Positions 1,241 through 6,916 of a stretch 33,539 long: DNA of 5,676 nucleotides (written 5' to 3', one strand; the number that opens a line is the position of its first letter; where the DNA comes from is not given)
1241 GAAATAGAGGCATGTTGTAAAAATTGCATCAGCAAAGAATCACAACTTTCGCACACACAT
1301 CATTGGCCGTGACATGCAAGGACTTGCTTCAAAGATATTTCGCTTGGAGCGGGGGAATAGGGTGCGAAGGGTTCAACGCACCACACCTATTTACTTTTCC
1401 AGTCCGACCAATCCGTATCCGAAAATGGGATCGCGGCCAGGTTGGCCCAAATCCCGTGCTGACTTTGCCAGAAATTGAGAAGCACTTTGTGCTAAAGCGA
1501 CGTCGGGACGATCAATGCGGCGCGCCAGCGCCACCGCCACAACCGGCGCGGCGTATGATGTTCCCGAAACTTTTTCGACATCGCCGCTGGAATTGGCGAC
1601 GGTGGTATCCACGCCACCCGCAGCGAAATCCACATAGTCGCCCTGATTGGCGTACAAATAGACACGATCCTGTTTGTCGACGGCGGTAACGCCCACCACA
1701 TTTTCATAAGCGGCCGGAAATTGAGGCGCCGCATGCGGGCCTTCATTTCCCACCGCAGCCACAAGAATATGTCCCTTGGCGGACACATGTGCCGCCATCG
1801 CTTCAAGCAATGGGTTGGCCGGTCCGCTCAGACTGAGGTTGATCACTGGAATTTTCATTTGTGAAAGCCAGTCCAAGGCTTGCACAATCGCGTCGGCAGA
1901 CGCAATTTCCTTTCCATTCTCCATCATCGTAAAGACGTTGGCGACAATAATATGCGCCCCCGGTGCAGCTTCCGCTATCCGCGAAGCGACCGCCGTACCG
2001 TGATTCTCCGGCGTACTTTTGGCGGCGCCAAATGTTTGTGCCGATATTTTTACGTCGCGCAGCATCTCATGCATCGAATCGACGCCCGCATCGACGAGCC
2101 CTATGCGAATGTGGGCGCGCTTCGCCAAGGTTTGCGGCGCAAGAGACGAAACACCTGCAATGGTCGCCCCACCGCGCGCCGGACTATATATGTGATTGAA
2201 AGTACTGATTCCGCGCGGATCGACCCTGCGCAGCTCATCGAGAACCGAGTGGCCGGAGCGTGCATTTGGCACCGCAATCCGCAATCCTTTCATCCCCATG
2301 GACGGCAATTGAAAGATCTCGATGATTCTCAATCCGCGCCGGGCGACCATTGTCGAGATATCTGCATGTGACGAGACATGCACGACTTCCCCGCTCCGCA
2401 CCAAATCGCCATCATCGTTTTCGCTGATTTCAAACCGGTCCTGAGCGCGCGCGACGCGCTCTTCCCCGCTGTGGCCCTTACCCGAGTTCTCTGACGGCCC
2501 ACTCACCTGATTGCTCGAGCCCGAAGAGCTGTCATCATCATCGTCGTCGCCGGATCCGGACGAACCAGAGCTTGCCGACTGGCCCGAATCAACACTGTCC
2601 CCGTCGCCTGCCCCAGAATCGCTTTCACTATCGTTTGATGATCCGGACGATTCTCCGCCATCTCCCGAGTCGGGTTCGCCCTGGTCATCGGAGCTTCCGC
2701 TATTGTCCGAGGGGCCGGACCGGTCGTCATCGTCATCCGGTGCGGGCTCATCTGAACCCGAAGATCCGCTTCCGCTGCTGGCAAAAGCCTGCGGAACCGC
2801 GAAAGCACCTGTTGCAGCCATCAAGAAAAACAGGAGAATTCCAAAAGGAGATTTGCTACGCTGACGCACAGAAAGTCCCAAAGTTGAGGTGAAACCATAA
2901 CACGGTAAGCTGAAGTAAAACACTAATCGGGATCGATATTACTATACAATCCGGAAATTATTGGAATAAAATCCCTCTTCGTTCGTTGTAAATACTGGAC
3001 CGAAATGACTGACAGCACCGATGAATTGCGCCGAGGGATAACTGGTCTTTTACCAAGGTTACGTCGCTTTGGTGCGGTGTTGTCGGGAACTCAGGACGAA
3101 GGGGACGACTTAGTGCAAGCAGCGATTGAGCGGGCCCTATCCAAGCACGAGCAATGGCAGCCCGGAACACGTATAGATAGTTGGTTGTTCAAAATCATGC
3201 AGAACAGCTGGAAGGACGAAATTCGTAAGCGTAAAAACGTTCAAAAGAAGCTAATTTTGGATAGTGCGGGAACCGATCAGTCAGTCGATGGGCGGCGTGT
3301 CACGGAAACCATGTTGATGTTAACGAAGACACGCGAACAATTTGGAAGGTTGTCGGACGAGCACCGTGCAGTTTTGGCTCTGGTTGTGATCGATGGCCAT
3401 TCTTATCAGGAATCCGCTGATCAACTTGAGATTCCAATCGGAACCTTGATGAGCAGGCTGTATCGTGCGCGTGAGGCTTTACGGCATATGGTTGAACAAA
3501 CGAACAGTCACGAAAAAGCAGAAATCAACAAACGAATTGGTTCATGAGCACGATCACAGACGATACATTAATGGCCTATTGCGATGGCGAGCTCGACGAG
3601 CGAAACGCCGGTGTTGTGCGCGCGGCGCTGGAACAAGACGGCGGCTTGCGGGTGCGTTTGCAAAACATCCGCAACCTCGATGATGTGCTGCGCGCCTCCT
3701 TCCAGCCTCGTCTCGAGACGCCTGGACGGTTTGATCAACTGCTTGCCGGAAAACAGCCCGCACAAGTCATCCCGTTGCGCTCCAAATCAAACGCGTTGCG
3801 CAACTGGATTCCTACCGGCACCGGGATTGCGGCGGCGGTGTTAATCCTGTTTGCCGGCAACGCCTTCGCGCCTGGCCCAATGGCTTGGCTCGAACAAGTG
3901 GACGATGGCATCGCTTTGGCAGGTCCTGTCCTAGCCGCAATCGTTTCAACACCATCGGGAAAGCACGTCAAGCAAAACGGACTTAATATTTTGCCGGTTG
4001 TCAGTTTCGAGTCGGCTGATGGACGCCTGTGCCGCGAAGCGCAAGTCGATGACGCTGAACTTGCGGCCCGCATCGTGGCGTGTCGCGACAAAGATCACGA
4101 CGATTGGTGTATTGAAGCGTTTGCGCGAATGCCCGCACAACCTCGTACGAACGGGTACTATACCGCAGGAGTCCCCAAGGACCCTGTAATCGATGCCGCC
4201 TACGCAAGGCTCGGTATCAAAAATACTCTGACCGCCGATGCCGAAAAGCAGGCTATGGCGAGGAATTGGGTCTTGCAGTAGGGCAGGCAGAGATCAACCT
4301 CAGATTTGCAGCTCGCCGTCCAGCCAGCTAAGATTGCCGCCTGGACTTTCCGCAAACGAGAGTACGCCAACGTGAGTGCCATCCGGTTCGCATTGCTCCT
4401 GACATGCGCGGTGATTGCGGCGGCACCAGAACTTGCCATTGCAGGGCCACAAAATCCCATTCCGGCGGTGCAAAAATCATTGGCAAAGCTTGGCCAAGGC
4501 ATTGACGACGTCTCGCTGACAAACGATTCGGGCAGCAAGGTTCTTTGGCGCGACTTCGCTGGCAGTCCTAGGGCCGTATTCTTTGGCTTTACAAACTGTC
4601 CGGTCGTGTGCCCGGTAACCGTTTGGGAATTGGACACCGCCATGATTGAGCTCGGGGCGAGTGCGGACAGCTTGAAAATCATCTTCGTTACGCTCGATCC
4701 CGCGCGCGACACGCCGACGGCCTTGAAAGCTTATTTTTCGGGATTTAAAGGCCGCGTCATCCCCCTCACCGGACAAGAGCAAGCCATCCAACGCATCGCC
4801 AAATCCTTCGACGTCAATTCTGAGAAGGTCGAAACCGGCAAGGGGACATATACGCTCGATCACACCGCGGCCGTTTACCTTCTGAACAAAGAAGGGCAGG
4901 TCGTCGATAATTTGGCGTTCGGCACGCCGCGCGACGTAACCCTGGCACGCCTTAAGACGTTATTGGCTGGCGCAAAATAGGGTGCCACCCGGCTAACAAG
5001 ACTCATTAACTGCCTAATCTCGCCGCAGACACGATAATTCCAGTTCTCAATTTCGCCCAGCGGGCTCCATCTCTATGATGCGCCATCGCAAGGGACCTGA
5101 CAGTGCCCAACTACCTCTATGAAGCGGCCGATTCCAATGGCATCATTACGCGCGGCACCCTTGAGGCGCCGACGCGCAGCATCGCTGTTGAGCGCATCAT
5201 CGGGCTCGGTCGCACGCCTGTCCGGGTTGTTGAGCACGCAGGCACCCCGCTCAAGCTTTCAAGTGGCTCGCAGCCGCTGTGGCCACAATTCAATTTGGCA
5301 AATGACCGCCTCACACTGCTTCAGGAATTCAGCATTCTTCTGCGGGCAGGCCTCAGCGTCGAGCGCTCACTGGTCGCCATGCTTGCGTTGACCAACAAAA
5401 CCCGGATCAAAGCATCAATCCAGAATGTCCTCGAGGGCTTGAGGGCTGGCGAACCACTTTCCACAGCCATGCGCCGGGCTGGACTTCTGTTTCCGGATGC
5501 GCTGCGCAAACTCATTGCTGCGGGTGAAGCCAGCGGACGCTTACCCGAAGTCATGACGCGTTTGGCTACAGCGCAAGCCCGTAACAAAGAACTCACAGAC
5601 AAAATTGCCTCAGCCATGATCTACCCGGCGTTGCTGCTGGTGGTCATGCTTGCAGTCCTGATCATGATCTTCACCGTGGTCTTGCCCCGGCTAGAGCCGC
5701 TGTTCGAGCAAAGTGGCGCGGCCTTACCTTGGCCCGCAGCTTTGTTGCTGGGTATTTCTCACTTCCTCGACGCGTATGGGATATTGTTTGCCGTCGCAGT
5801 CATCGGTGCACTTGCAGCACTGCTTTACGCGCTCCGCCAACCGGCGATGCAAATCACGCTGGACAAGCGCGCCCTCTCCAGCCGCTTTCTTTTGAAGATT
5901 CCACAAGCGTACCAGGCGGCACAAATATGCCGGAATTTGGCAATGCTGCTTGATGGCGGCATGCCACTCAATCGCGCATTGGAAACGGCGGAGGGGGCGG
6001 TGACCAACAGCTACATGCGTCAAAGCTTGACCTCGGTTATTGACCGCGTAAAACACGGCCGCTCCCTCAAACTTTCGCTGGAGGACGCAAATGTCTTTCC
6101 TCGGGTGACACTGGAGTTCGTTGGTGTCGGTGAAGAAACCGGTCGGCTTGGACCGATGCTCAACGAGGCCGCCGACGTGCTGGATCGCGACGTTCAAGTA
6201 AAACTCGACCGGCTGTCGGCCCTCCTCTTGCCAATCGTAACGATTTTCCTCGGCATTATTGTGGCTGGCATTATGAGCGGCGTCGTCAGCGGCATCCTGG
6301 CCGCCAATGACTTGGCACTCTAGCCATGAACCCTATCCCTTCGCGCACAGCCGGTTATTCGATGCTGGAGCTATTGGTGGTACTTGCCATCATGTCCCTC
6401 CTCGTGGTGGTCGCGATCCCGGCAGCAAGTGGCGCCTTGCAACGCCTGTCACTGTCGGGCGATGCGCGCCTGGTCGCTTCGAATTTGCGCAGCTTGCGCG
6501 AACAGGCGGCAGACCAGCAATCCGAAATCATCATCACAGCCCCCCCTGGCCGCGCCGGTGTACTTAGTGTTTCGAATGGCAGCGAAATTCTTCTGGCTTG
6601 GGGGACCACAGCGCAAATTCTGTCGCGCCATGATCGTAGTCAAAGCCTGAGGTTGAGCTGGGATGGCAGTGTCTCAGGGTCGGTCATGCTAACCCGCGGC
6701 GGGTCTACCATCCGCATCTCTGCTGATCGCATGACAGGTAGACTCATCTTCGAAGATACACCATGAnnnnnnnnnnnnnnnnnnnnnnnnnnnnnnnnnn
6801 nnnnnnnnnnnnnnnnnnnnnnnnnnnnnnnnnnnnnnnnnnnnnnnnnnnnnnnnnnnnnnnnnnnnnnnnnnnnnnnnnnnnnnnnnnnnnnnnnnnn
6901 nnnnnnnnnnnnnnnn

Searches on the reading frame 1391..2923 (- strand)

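Call 72: search_protein_families(library=pfam, proteins=[window:1391-2923:-], max_evalue=0.00001)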
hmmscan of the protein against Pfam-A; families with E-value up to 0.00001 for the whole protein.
window:1391-2923:- (510 aa): 1 family
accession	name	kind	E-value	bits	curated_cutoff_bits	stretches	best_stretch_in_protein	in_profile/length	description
PF00082.27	Peptidase_S8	-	9e-25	88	21.8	1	272-504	4-288/288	Subtilase family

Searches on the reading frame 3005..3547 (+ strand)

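Call 72: search_protein_families(library=pfam, proteins=[window:3005-3547:+], max_evalue=0.00001)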
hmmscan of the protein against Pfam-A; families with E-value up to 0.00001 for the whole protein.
window:3005-3547:+ (180 aa): 5 families
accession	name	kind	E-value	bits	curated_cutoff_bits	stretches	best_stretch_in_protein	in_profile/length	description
PF22029.2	PhyR_sigma2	-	4.8e-15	55.8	27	1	13-65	2-54/55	Sigma2 domain of PhyR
PF04542.20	Sigma70_r2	-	1e-09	38.5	24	1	15-77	5-69/71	Sigma-70 region 2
PF08281.18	Sigma70_r4_2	-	1.3e-09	38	25.7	1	112-159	7-54/54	Sigma-70, region 4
PF04545.22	Sigma70_r4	-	2.2e-06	27.5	24.1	1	114-161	3-50/50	Sigma-70, region 4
PF07638.17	Sigma70_ECF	-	3.2e-06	27.6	21.1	1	36-161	52-181/185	ECF sigma factor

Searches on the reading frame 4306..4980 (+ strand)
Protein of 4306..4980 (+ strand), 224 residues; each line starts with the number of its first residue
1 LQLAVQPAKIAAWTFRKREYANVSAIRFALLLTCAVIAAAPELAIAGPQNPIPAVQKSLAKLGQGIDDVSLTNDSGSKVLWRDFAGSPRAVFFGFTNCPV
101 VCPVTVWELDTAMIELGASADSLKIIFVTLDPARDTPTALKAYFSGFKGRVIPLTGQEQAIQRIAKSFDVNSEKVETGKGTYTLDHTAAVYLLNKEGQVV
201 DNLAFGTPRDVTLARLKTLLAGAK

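Call 72: search_protein_families(library=pfam, proteins=[window:4306-4980:+], max_evalue=0.00001)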
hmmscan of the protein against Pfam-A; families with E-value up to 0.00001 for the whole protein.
window:4306-4980:+ (224 aa): 1 family
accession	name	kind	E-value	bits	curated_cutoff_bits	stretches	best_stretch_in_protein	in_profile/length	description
PF02630.20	SCO1-SenC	-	6.1e-41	140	22.8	1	70-199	5-134/134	SCO1/SenC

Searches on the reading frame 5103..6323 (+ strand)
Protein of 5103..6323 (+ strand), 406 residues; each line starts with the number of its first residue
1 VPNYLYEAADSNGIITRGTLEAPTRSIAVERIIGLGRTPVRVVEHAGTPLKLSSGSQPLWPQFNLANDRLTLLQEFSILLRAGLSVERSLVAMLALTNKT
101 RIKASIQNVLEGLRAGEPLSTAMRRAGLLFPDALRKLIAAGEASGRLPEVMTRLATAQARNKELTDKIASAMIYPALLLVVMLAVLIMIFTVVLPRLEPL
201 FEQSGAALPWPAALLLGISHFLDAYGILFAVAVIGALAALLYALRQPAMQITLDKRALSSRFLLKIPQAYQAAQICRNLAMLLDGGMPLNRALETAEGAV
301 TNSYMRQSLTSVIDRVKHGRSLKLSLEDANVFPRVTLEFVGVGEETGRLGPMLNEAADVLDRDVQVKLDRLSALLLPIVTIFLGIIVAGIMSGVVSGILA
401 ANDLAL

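Call 72: search_protein_families(library=pfam, proteins=[window:5103-6323:+], max_evalue=0.00001)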
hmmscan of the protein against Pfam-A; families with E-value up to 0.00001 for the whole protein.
window:5103-6323:+ (406 aa): 1 family
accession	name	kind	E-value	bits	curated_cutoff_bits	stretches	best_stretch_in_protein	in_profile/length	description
PF00482.28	T2SSF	-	3.7e-51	172.7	25.2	2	276-395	2-123/125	Type II secretion system (T2SS), protein F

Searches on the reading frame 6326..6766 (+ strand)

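Call 72: search_protein_families(library=pfam, proteins=[window:6326-6766:+], max_evalue=0.00001)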
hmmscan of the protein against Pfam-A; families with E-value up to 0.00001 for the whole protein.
window:6326-6766:+ (146 aa): 1 family
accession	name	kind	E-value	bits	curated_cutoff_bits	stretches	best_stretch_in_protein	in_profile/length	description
PF07963.17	N_methyl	-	8.6e-06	25.6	21.2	0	7-30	3-26/27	Prokaryotic N-terminal methylation motif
